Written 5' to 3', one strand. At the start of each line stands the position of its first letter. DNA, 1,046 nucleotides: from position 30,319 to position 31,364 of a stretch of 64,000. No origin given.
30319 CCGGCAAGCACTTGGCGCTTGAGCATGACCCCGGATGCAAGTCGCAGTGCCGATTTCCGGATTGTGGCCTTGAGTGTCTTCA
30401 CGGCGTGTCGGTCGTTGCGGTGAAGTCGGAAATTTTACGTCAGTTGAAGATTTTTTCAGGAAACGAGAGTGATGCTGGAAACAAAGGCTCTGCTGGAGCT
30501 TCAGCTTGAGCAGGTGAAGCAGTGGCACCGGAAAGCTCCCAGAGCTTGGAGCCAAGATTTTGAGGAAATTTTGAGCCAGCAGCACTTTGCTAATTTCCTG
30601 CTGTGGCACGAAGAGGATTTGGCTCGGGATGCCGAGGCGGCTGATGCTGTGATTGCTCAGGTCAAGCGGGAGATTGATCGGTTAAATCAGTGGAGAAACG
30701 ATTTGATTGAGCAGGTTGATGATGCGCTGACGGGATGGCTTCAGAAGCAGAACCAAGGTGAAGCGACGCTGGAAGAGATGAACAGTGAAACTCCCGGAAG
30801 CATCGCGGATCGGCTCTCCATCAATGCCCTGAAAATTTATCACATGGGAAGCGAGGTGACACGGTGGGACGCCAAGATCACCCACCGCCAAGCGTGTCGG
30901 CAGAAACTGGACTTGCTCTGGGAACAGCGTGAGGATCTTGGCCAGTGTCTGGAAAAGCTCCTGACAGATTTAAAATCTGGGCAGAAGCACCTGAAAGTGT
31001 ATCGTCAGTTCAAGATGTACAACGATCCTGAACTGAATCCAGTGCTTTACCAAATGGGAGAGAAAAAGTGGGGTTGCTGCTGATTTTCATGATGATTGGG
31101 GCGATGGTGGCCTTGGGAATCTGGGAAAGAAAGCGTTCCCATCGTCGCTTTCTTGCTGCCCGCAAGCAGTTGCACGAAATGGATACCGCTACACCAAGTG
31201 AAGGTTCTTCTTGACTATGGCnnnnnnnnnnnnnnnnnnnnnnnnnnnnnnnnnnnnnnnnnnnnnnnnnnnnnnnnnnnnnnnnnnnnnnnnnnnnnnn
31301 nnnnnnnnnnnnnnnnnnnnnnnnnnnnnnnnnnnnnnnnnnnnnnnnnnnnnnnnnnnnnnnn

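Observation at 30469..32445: Poorly conserved 1.9-kb segment between LPS heptosyltransferase and serA: orphan RHH gene, hairpin-terminator plus SD-led micro-ORF, operator-like repeats, proline-rich protein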

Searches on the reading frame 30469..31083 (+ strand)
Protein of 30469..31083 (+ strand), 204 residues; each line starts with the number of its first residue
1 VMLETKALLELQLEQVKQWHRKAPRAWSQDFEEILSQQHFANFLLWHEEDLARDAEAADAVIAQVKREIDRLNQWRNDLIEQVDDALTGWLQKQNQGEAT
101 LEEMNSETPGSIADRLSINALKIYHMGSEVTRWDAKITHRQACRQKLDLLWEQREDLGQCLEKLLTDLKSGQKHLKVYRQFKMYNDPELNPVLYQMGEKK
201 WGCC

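Call 3: search_protein_families(library=pfam, proteins=[window:30469-31083:+], max_evalue=1)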
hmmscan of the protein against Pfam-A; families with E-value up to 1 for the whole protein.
window:30469-31083:+ (204 aa): 5 families
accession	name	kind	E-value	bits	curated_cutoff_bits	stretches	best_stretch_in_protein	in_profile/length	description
PF14063.11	DUF4254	-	8.5e-50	168.8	27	1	33-177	2-144/144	Protein of unknown function (DUF4254)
PF25785.1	TPR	-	0.016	16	27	1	55-106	2-57/110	Nucleoprotein TPR-like domain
PF04751.20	DarP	-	0.067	13.5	26.3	1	58-96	81-119/153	Dual-action ribosomal maturation protein DarP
PF07956.16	DUF1690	-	0.11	13.3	29.7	1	46-162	20-119/139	Protein of Unknown function (DUF1690)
PF10392.15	COG5_N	-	0.22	12.2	31.2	1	36-107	9-80/132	Conserved oligomeric Golgi complex subunit 5, N-terminal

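Call 4: search_protein_families(library=ncbifam, proteins=[window:30469-31083:+], max_evalue=1)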
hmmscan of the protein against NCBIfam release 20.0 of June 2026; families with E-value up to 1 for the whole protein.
window:30469-31083:+ (204 aa): 4 families
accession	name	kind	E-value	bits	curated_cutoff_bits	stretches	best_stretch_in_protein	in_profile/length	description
TIGR02169.1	SMC_prok_A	equivalog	0.013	13.2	729.4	1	10-174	688-852/1165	chromosome segregation protein SMC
NF003593.1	PRK05255.1-1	equivalog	0.024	14.7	70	1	53-98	74-119/155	ribosome biogenesis factor YjgA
TIGR02434.1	CobF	equivalog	0.043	13.4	195.8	1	14-51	78-115/250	precorrin-6A synthase (deacetylating)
TIGR03761.1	ICE_PFL4669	equivalog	0.055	13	110.7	1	29-112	29-107/216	PFL_4669 family integrating conjugative element protein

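Call 6: find_encoding_contigs(protein=window:30469-31083:+, flank=10000, max_places=6)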
Protein window:30469-31083:+ (204 aa): no gene with exactly this product is on record in the collection.

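Call 12: find_related_loci(query=window:30469-31083:+, collection=genome_contigs, flank=10000)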
Query window:30469-31083:+ (204 aa) in genome_contigs; peptide patterns used: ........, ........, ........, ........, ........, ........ (x = any residue, [..] = any of these).
391 stretches matched a pattern; 352 encode a relative of the query (tblastn E <= 1e-3); the best 80 are kept; 80 distinct loci.
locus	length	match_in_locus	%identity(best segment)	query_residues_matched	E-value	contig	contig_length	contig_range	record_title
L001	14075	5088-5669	90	2-195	7e-118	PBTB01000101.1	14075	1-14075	MAG: Deltaproteobacteria bacterium isolate NP72 MHASMcontig_1008943, whole genome shotgun sequence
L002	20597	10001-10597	80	2-200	6e-103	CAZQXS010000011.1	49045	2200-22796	MAG TPA_asm: uncultured Pseudomonadota bacterium isolate SRP077602_co9_466 genome assembly, contig: NODE_561_length_4904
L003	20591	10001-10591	58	1-194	6e-70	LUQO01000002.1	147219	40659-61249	MAG: SAR324 cluster bacterium REDSEA-S27_B3 scaffold2, whole genome shotgun sequence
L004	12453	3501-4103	58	1-198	1e-69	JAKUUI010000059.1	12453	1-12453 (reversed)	MAG: SAR324 cluster bacterium isolate ALOHA_A2.5_129 A2.5-SAR324-21_59, whole genome shotgun sequence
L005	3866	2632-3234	57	1-198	1e-68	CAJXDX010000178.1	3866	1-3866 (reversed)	MAG TPA_asm: uncultured proteobacterium isolate ERR598960_bin.81_MetaBAT_v2.12.1_MAG genome assembly, contig: NODE_15808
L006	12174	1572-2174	56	1-198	1e-67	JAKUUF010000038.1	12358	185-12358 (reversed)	MAG: SAR324 cluster bacterium isolate ALOHA_A2.5_126 A2.5-SAR324-19_38, whole genome shotgun sequence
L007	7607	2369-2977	56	1-200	1e-67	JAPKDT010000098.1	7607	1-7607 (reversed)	MAG: SAR324 cluster bacterium isolate ANT-97 NODE_9440_length_7607_cov_25.942002, whole genome shotgun sequence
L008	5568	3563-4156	56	1-195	2e-67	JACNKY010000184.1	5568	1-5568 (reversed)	MAG: Proteobacteria bacterium isolate NIOZ-UU70 NIOZ-UU_NODE_18710_length_5568_cov_6.43969, whole genome shotgun sequenc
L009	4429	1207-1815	56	1-200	4e-66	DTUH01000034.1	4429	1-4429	MAG TPA_asm: Candidatus Lambdaproteobacteria bacterium isolate UWMA-0100 NODE_12579_length_4429_cov_5.521491, whole geno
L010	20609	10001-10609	55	1-195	5e-66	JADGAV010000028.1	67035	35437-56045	MAG: SAR324 cluster bacterium isolate nPCRbin7 nPCR_bin7_NODE_41_length_67035_cov_52.909421, whole genome shotgun sequen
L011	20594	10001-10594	55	1-195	1e-65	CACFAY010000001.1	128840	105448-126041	uncultured SAR324 cluster bacterium isolate AG-404-P05 genome assembly, contig: AG-404-P05_NODE_1, whole genome shotgun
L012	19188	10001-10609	55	1-200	1e-65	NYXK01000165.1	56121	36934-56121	MAG: Deltaproteobacteria bacterium isolate CPC1 69040, whole genome shotgun sequence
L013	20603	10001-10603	55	3-200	1e-65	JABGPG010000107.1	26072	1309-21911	MAG: Deltaproteobacteria bacterium isolate co234_bin26 NODE_3642_length_26072_cov_215.611062, whole genome shotgun seque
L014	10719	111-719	56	1-204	7e-65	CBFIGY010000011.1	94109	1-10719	MAG: uncultured bacterium isolate Co_bin_836_permissive genome assembly, contig: Co_bin_836_permissive_c11, whole genome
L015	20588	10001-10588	54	3-195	9e-64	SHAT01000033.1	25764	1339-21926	MAG: Proteobacteria bacterium isolate MED-G181 Proteobacteria-MED-G181-C33, whole genome shotgun sequence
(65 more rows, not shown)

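Call 77: search_protein_families(library=padloc, proteins=[window:30469-31083:+], max_evalue=0.1)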
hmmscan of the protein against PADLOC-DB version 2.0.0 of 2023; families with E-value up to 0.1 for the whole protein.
window:30469-31083:+ (204 aa): 0 families

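Call 78: search_protein_families(library=phrogs, proteins=[window:30469-31083:+], max_evalue=0.1)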
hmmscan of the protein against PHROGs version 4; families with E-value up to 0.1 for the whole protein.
window:30469-31083:+ (204 aa): 2 families
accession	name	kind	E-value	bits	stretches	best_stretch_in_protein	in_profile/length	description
phrog_22490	-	DNA, RNA and nucleotide metabolism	0.046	14.1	1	60-116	140-196/235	replication protein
phrog_37859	-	unknown function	0.081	14.1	0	57-120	12-77/94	-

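Call 80: search_solved_structures(query=window:30469-31080:+, max_evalue=1)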
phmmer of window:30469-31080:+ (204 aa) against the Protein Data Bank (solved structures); distinct sequences matched with E-value up to 1: 5.
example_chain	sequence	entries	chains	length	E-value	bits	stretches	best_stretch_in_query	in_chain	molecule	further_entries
7y9n_A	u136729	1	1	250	0.0042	20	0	54-123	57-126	Spike protein S2',5HB-H2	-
8fa2_D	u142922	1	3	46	0.42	13.5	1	49-85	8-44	Spike protein S2' 42G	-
1h80_A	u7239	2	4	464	0.53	13.1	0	123-149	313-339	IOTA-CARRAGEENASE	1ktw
3lmw_A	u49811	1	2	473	0.56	13.1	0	123-149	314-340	Iota-carrageenase, CgiA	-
2rh0_A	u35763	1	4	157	0.64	12.9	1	56-111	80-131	NudC domain-containing protein 2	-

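Call 87: predict_structure(protein=window:30469-31080:+)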
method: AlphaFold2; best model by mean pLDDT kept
length: 204 residues; sequences in the alignment: 1
mean_pLDDT: 51.4   pTM: 0.32
mean pLDDT of the five models: 51.4, 44.8, 43.7, 41.3, 40.9
residues with pLDDT >= 90: 0; 70-90: 26; 50-70: 70; < 50: 108
segments of 3 or more residues with pLDDT < 50: 1-6, 11-13, 18-51, 149-151, 153-187, 189-204
pLDDT, mean of each block of 10 residues (from residue 1): 45 47 39 39 42 56 69 77 74 67 51 61 55 54 52 45 44 36 41 41 29
secondary structure, 60 per line:
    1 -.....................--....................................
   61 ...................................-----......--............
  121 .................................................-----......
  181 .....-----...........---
elements in order: H2-22 H25-95 H101-106 H109-169 H175-185 H191-201

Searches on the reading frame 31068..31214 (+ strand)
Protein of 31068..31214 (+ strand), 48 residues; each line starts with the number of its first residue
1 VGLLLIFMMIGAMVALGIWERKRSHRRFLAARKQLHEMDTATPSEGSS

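Call 3: search_protein_families(library=pfam, proteins=[window:31068-31214:+], max_evalue=1)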
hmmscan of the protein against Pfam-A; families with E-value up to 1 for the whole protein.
window:31068-31214:+ (48 aa): 2 families
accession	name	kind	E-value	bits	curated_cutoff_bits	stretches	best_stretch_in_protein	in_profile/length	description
PF14316.11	DUF4381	-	0.038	14.7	27.2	1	3-39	23-59/145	Domain of unknown function (DUF4381)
PF22050.1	Toddler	-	0.047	14.5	27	1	3-37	6-40/58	Apelin receptor early endogenous ligand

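Call 4: search_protein_families(library=ncbifam, proteins=[window:31068-31214:+], max_evalue=1)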
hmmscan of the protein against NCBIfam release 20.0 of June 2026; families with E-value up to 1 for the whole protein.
window:31068-31214:+ (48 aa): 0 families

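Call 77: search_protein_families(library=padloc, proteins=[window:31068-31214:+], max_evalue=0.1)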
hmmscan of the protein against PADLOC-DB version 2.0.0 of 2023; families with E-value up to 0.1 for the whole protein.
window:31068-31214:+ (48 aa): 0 families

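Call 78: search_protein_families(library=phrogs, proteins=[window:31068-31214:+], max_evalue=0.1)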
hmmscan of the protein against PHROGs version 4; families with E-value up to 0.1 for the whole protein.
window:31068-31214:+ (48 aa): 0 families
